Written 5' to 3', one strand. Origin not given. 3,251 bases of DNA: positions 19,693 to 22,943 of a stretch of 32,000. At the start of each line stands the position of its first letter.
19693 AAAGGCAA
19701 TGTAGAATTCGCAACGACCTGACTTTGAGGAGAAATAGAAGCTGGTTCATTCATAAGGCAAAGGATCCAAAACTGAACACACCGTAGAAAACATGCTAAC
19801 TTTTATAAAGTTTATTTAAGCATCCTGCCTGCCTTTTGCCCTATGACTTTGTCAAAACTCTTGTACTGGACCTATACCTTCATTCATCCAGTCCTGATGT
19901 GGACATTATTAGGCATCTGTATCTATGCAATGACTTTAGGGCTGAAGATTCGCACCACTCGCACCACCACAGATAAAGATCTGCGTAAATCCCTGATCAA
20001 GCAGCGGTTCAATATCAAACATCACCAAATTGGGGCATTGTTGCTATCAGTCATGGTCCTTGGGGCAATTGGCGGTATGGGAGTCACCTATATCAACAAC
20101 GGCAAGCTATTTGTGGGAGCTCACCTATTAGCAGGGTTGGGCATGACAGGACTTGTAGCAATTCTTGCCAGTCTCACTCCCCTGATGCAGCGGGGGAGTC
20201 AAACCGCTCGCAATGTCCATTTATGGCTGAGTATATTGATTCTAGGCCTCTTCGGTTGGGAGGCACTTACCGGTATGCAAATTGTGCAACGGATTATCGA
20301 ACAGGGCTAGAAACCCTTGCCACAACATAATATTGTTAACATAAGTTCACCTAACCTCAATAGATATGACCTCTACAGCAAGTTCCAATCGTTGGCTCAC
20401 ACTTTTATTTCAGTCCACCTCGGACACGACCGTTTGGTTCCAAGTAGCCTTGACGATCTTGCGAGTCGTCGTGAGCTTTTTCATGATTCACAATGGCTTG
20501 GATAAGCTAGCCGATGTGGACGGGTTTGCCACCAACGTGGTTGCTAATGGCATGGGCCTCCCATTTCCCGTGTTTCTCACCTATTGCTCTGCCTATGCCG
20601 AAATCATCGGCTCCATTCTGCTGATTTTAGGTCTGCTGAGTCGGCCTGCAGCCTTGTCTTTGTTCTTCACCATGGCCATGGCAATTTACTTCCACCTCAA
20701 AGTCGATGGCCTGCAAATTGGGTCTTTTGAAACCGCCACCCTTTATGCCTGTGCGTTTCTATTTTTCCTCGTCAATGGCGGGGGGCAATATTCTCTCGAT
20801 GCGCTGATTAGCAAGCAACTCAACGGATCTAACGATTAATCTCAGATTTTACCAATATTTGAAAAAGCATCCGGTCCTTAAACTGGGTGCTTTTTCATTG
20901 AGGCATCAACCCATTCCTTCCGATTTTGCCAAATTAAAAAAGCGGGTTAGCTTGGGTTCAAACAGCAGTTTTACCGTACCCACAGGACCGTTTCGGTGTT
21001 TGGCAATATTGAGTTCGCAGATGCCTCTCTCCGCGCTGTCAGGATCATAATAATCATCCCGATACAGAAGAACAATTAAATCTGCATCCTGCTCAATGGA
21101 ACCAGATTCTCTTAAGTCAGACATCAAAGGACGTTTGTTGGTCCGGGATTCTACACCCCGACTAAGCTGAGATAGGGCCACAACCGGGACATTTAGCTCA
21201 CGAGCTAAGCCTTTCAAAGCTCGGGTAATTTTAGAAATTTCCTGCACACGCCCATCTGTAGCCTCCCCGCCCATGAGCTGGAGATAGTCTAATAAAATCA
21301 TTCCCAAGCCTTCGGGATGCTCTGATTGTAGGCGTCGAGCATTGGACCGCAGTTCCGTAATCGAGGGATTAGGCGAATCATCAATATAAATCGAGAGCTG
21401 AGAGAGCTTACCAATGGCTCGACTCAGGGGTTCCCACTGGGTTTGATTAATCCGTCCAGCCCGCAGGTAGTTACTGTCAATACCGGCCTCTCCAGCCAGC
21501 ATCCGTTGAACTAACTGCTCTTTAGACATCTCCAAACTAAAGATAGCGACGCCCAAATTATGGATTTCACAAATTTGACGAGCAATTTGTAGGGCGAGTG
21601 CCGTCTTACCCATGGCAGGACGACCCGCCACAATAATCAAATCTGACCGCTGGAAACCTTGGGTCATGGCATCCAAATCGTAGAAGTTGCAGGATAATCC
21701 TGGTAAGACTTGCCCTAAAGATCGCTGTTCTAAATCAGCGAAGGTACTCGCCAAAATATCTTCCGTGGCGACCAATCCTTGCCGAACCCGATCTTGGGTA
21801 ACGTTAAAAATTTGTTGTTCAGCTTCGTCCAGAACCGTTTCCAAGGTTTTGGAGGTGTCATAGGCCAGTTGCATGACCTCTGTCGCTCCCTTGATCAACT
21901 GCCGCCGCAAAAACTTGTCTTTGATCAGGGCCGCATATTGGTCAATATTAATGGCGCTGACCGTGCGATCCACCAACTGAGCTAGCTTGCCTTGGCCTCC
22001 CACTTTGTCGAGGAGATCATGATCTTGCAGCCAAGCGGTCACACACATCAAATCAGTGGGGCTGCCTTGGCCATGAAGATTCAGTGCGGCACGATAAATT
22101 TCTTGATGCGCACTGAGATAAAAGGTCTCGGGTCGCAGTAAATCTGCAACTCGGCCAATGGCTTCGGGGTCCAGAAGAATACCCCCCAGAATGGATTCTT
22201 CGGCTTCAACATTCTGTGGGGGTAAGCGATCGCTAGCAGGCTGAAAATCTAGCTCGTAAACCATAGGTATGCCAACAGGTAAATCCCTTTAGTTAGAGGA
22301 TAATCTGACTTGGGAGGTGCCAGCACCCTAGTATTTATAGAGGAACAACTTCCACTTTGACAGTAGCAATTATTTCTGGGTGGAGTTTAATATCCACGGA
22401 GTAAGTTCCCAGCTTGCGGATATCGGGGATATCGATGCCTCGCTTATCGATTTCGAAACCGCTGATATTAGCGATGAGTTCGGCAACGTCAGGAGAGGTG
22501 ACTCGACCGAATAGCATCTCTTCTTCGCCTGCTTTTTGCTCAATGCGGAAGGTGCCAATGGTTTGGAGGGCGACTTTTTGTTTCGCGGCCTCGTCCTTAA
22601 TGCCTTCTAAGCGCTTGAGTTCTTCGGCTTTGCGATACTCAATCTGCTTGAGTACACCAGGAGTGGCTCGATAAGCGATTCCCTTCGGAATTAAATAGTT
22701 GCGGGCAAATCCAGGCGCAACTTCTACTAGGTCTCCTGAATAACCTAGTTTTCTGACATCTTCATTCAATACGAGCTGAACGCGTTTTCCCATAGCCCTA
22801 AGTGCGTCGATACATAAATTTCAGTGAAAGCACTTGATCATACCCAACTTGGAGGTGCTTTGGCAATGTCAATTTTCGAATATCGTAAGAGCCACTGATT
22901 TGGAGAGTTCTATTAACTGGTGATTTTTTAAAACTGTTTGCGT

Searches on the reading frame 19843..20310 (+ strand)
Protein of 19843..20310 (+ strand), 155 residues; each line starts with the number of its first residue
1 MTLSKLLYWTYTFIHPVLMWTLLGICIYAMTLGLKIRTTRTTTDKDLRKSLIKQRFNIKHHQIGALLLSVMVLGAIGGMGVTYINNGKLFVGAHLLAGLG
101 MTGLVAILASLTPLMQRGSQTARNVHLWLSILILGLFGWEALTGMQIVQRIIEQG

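Call 60: search_protein_families(library=pfam, proteins=[window:19843-20310:+], max_evalue=0.001)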
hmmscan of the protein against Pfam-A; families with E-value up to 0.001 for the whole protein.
window:19843-20310:+ (155 aa): 1 family
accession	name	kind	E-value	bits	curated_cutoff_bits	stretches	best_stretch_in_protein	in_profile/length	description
PF13301.11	DUF4079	-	1.2e-44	152.4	31.4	1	12-151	2-141/141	Protein of unknown function (DUF4079)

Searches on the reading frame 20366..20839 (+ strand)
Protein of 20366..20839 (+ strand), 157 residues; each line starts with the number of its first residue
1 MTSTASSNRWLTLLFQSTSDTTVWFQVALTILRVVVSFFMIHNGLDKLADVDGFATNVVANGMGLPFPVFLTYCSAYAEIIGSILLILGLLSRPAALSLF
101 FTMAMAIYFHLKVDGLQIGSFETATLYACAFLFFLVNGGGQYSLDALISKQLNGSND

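Call 60: search_protein_families(library=pfam, proteins=[window:20366-20839:+], max_evalue=0.001)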
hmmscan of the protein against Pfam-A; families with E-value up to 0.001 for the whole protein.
window:20366-20839:+ (157 aa): 4 families
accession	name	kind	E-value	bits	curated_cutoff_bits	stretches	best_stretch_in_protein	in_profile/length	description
PF07681.17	DoxX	-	1.2e-19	71.2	23.6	1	29-109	2-82/85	DoxX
PF04173.18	DoxD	-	2.9e-06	27.7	22.7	1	76-154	72-150/167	TQO small subunit DoxD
PF13564.11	DoxX_2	-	4.6e-06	27.1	26.3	1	31-128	1-96/103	DoxX-like family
PF07291.16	MauE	-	9.6e-05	23.1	27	1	27-107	3-84/128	Methylamine utilisation protein MauE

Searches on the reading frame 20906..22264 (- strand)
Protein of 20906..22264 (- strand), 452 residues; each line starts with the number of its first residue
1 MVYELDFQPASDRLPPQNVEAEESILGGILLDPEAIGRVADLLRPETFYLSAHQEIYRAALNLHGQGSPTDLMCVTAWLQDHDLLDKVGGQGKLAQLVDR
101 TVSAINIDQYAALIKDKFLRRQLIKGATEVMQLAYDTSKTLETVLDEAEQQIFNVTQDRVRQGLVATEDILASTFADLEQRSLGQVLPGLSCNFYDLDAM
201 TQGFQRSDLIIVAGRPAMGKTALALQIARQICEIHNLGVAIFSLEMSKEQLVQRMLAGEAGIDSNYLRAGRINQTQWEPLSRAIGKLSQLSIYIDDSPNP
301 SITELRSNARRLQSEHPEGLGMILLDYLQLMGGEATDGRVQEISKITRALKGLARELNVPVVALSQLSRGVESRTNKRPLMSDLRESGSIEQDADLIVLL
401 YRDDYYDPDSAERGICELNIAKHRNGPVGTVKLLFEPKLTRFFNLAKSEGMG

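Call 60: search_protein_families(library=pfam, proteins=[window:20906-22264:-], max_evalue=0.001)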
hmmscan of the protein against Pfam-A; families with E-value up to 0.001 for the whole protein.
window:20906-22264:- (452 aa): 4 families
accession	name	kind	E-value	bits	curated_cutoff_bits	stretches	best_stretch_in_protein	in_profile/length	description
PF03796.21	DnaB_C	-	8e-105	350.2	27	1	189-443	1-254/255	DnaB-like helicase C terminal domain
PF00772.26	DnaB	-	1.1e-31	109.4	23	1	15-116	2-103/103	DnaB-like helicase N terminal domain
PF13481.12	AAA_25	-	8.8e-10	39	27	1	205-367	31-190/195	AAA domain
PF06745.19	ATPase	-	0.00011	22.1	26.6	1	197-263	8-73/231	KaiC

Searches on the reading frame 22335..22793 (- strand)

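Call 60: search_protein_families(library=pfam, proteins=[window:22335-22793:-], max_evalue=0.001)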
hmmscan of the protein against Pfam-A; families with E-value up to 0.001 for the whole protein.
window:22335-22793:- (152 aa): 2 families
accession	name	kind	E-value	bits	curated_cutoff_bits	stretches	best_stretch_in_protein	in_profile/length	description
PF03948.19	Ribosomal_L9_C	-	1.3e-23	83.6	23.2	1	68-150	2-85/86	Ribosomal protein L9, C-terminal domain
PF01281.25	Ribosomal_L9_N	-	5.6e-20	71.1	20.7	1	5-51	1-47/47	Ribosomal protein L9, N-terminal domain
